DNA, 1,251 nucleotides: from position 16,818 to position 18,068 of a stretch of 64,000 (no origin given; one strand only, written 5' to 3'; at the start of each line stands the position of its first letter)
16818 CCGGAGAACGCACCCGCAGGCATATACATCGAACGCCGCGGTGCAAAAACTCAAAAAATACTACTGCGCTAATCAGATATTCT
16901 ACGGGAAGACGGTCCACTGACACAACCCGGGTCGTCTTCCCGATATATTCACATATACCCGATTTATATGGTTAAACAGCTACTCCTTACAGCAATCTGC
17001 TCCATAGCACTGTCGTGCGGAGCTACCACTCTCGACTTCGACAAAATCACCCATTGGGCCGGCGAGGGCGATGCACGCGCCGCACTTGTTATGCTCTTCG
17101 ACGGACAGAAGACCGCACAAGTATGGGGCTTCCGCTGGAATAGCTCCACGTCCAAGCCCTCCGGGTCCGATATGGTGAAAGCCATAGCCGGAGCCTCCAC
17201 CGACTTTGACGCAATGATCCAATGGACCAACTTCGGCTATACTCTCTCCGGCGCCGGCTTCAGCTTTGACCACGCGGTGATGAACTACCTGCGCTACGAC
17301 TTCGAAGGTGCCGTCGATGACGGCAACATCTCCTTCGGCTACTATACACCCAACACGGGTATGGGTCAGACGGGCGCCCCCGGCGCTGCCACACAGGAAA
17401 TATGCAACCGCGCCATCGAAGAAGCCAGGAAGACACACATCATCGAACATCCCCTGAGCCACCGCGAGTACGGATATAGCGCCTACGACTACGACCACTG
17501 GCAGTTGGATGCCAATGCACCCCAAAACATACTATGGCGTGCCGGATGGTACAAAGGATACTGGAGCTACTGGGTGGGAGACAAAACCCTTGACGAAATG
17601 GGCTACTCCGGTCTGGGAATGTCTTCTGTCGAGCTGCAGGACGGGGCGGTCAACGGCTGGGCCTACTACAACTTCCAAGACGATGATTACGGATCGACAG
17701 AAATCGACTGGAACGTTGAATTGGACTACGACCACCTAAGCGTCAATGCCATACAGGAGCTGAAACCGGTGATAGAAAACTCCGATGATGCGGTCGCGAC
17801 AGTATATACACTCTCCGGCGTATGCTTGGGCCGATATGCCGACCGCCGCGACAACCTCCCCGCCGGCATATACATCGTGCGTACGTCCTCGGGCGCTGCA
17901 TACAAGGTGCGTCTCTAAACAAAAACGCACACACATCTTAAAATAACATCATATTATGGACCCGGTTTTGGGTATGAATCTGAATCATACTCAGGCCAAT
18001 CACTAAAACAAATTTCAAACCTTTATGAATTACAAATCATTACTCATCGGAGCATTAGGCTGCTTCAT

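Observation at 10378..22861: B12-riboswitch-led seven-gene block combining a BtuB-like transporter with four T9SS-sorted proteins: a candidate secreted corrinoid-capture system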

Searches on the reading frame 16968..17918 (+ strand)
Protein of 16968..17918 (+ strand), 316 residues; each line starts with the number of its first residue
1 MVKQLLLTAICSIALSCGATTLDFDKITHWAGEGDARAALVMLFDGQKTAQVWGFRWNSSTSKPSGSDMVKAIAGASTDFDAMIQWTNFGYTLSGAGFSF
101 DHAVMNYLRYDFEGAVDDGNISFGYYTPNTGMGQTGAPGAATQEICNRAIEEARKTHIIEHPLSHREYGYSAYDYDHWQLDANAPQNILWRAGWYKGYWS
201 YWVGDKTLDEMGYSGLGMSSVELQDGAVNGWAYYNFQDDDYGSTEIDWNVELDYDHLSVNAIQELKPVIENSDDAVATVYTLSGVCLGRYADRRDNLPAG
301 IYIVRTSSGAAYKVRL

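Call 6: search_protein_families(library=pfam, proteins=[window:16968-17918:+], max_evalue=0.01)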
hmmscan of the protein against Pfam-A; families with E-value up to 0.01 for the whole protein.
window:16968-17918:+ (316 aa): 0 families

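Call 7: search_protein_families(library=ncbifam, proteins=[window:16968-17918:+], max_evalue=0.01)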
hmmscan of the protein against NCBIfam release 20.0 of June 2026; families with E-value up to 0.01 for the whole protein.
window:16968-17918:+ (316 aa): 1 family
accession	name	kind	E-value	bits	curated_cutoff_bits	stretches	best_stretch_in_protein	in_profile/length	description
NF040672.1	SCO2322_fam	subfamily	0.005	17.2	85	1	198-239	8-47/144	SCO2322 family protein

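Call 19: search_solved_structures(query=window:16968-17918:+, max_evalue=1, show_alignments=1)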
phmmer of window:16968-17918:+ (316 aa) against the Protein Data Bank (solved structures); distinct sequences matched with E-value up to 1: 0.

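Call 40: find_homologous_proteins(query=window:16968-17918:+)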
Query window:16968-17918:+ (316 aa): 34 proteins with E <= 0.001 among 2663 candidates.
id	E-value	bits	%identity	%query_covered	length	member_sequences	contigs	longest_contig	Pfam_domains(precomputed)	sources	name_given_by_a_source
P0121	3.7e-204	695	94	100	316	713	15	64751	-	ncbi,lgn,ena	-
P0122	9.4e-198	674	91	100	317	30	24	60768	-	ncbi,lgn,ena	-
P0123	2.8e-187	640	86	100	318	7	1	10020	-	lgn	-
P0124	2.6e-185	633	84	100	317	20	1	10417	-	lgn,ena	-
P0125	8.9e-184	628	84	100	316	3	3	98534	-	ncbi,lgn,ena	-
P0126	7.2e-145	500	67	100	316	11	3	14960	-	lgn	-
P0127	1.5e-143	496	67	100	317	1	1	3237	-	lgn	-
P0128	2.5e-122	426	61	99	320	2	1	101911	-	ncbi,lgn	-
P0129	1.2e-118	414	96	59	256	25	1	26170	-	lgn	-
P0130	1.2e-80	289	48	99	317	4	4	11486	-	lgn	-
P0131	7.9e-77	277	45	92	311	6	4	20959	-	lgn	-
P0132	2.0e-76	275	45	93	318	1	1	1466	-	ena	-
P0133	1.3e-71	260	44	97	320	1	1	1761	-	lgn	-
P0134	7.7e-69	250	42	96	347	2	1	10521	-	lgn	-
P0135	2.7e-68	249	41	98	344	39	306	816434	-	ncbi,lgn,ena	ncbi:MAG: hypothetical protein K1V76_08250 [Candidatus Amulumruptor sp.]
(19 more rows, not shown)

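Call 43: find_encoding_contigs(protein=P0135, flank=10000, max_places=3)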
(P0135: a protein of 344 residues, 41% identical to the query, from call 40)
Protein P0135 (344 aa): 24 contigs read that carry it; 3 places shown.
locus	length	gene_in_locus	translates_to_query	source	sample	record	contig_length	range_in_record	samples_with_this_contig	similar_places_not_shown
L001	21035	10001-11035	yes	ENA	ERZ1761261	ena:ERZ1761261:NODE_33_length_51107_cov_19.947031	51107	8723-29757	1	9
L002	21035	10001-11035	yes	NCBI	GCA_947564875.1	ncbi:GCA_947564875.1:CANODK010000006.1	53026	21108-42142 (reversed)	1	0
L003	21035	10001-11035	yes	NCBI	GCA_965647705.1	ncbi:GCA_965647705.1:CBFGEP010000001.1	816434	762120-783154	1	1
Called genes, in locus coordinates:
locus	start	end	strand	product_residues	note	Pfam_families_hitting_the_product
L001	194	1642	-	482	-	PF03193:RsgA_GTPase (faint), PF00005:ABC_tran, PF02463:SMC_N (faint), PF13175:AAA_15 (faint), PF13191:AAA_16 (faint), PF13476:AAA_23 (faint), PF00005:ABC_tran, PF13304:AAA_21 (weak), +1 more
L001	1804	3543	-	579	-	-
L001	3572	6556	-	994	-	PF07719:TPR_2 (faint), PF13424:TPR_12 (faint), PF13428:TPR_14 (faint), PF13525:YfiO (faint), PF09976:TPR_21 (faint), PF13174:TPR_6 (faint), PF12895:ANAPC3 (weak), PF13432:TPR_16 (weak), +3 more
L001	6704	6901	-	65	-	-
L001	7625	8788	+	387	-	PF16819:DUF5074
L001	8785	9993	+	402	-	PF16820:PKD_3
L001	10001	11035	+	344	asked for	-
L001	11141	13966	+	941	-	PF16819:DUF5074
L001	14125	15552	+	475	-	PF16819:DUF5074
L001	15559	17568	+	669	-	PF07715:Plug, PF00593:TonB_dep_Rec_b-barrel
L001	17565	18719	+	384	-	PF16819:DUF5074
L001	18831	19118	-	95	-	-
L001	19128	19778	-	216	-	-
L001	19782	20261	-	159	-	PF04542:Sigma70_r2, PF08281:Sigma70_r4_2, PF04545:Sigma70_r4 (weak)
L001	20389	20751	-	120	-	PF16118:DUF4834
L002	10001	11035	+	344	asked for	-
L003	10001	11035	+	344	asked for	-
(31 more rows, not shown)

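Call 47: predict_structure(alignment_id=A2)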
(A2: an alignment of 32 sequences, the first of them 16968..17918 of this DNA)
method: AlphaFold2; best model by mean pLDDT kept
length: 316 residues; sequences in the alignment: 32
mean_pLDDT: 85.3   pTM: 0.74
mean pLDDT of the five models: 85.3, 85.1, 84.8, 84.3, 83.7
residues with pLDDT >= 90: 187; 70-90: 78; 50-70: 26; < 50: 25
segments of 3 or more residues with pLDDT < 50: 1-3, 7-17, 240-242, 261-268
pLDDT, mean of each block of 10 residues (from residue 1): 48 53 96 98 90 98 96 96 93 94 94 92 95 95 97 97 96 95 88 89 92 83 95 75 70 82 41 73 82 81 76 73
secondary structure, 60 per line:
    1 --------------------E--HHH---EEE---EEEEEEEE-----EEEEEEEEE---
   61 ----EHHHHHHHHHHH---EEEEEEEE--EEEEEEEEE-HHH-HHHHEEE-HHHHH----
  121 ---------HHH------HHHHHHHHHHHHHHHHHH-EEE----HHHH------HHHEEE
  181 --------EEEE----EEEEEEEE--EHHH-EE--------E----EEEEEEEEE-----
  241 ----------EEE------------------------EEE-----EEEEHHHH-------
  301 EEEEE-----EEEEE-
elements in order: E30-32 E36-43 E49-57 H66-76 E80-87 E90-98 H104-107 E108-110 H112-116 H139-156 E158-160 H165-168 E178-180 E189-192 E197-204 E227-235 E251-253 E278-280 E286-289 H290-293 E301-305 E311-315

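Call 55: fold_search(model_id=the predicted structure, library=pdb)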
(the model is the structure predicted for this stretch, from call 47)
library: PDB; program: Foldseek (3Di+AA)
matches with E <= 10: 200; with E <= 0.001: 0
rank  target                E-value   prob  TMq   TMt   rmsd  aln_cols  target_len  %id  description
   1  7qbe_A                1.8e-01  0.91  0.27  0.22   6.0       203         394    7  TC:CD320 in complex with nanobody TC-Nb11 (released 2022-03-16)
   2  4zrp_B                1.8e-01  0.87  0.26  0.21   6.7       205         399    7  TC:CD320 (released 2016-07-20)
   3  5no0                  1.9e-01  0.87  0.26  0.69   5.5       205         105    6  Beta domain of human transcobalamin in apo form (released 2017-09-27)
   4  4zrp_A                2.9e-01  0.82  0.27  0.22   5.4       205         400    6  TC:CD320 (released 2016-07-20)
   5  5np4                  3.6e-01  0.66  0.25  0.66   7.0       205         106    7  Beta domain of human transcobalamin bound to cyanocobalamin (released 2017-09-27)
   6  3u7z_B                4.4e-01  0.77  0.24  0.73   5.6       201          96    6  Crystal structure of a putative metal binding protein RUMGNA_00854 (ZP_02040092.1) from Ruminococcus gnavus ATCC 29149 (released 2011-11-02)
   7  7qbf_A                5.2e-01  0.72  0.27  0.21   6.1       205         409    7  TC:CD320 in complex with nanobody TC-Nb34 (released 2022-03-16)
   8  7qbe_C                5.9e-01  0.75  0.27  0.22   5.5       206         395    8  TC:CD320 in complex with nanobody TC-Nb11 (released 2022-03-16)
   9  7qbg_C                7.5e-01  0.60  0.27  0.22   5.2       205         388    6  TC:CD320 in complex with nanobody TC-Nb4 (released 2022-03-16)
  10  2v3n                  7.5e-01  0.54  0.26  0.21   5.3       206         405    8  Crystallographic analysis of upper axial ligand substitutions in cobalamin bound to transcobalamin (released 2007-10-30)
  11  1lqs_R                9.0e-01  0.02  0.09  0.11  17.8       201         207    7  CRYSTAL STRUCTURE OF HUMAN CYTOMEGALOVIRUS IL-10 BOUND TO SOLUBLE HUMAN IL-10R1 (released 2002-07-17)
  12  7qbg_A                1.1e+00  0.54  0.27  0.23   4.5       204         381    6  TC:CD320 in complex with nanobody TC-Nb4 (released 2022-03-16)
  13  1lqs_S                1.6e+00  0.01  0.09  0.11  17.9       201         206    7  CRYSTAL STRUCTURE OF HUMAN CYTOMEGALOVIRUS IL-10 BOUND TO SOLUBLE HUMAN IL-10R1 (released 2002-07-17)
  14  3u7z_A                1.7e+00  0.38  0.24  0.71   5.6       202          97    7  Crystal structure of a putative metal binding protein RUMGNA_00854 (ZP_02040092.1) from Ruminococcus gnavus ATCC 29149 (released 2011-11-02)
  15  2pmv_A                1.7e+00  0.33  0.26  0.22   6.7       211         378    7  Crystal Structure of Human Intrinsic Factor- Cobalamin Complex at 2.6 A Resolution (released 2007-10-30)
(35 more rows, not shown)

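Call 57: search_protein_families(library=pfam, alignment_id=A2, max_evalue=1)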
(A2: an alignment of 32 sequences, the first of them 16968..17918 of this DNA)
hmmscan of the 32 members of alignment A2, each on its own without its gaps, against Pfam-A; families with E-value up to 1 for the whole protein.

A. member 1, window:16968-17918:+ (316 aa): 0 families

B. families by the number of members that match (of 32 scanned): 7 families
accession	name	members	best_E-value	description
PF18962.6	Por_Secre_tail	3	0.089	Secretion system C-terminal sorting domain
PF19910.5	DUF6383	2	0.0018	Domain of unknown function (DUF6383)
PF02368.24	Big_2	1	9.9e-07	Bacterial Ig-like domain (group 2)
PF21764.3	Invasin_D4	1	0.053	Invasin, domain 4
PF09196.16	DUF1953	1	0.23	Domain of unknown function (DUF1953)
PF19079.5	CFSR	1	0.58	Collagen-flanked surface repeat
PF22758.2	Phage_cement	1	0.83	Structural cement protein (E217 gp24/Pam3 gp6)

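Call 72: search_solved_structures(query=A2, max_evalue=10, show_alignments=1)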
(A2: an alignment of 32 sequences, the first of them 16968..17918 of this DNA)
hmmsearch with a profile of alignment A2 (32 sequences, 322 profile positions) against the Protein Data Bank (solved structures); distinct sequences matched with E-value up to 10: 10.
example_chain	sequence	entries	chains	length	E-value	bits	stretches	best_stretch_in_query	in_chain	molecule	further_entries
7qgh_G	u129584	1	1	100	0.36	13.4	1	16-44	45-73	30S ribosomal protein S16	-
10fz_P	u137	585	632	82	0.43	13.2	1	15-38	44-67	Small ribosomal subunit protein bS16 | 30S ribosomal protein S16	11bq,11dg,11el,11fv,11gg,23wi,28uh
6q97_u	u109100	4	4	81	0.48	13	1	15-37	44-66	30S ribosomal protein S16 | Small ribosomal subunit protein bS16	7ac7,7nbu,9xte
4v6y_AP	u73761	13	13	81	0.5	13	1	15-37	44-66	30S ribosomal protein S16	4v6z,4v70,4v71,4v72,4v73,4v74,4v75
4v5h_AP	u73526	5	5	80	0.53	12.9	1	15-37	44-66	30S RIBOSOMAL PROTEIN S16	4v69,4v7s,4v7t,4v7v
6nqb_P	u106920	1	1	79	0.57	12.8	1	15-37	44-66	30S RIBOSOMAL PROTEIN bS16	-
4v4v_AP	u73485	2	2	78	0.59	12.7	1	15-37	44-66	30S ribosomal subunit protein S16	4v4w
5me0_P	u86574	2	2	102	0.66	12.6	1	16-37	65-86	30S ribosomal protein S16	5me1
7pq4_A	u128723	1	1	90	0.88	12.1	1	267-317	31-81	Arginine-specific cysteine proteinase (Arg-gingipain)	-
5hfs_A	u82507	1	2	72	1.2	11.8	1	270-317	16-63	Gingipain R2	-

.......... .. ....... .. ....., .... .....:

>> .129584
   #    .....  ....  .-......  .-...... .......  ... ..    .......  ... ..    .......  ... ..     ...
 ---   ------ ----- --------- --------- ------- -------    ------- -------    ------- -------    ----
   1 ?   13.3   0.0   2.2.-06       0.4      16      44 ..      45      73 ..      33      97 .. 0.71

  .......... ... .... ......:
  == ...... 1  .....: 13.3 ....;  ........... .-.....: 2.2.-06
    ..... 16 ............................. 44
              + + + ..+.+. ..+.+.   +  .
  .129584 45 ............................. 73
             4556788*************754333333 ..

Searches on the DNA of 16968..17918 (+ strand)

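Call 44: search_rna_families(sources=[L001, L003], threshold=gathering)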
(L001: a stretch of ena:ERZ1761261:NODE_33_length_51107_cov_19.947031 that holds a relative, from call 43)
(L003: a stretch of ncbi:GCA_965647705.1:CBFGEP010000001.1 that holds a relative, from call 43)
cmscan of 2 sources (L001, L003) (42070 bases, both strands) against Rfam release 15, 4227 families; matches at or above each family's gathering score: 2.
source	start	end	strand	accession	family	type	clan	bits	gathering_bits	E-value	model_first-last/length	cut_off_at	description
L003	7168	7379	+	RF00174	Cobalamin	Cis-reg; riboswitch;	CL00101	78.4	31.5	8.4e-18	1-189/189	no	Cobalamin riboswitch aptamer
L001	7165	7376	+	RF00174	Cobalamin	Cis-reg; riboswitch;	CL00101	77.8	31.5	1.3e-17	1-189/189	no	Cobalamin riboswitch aptamer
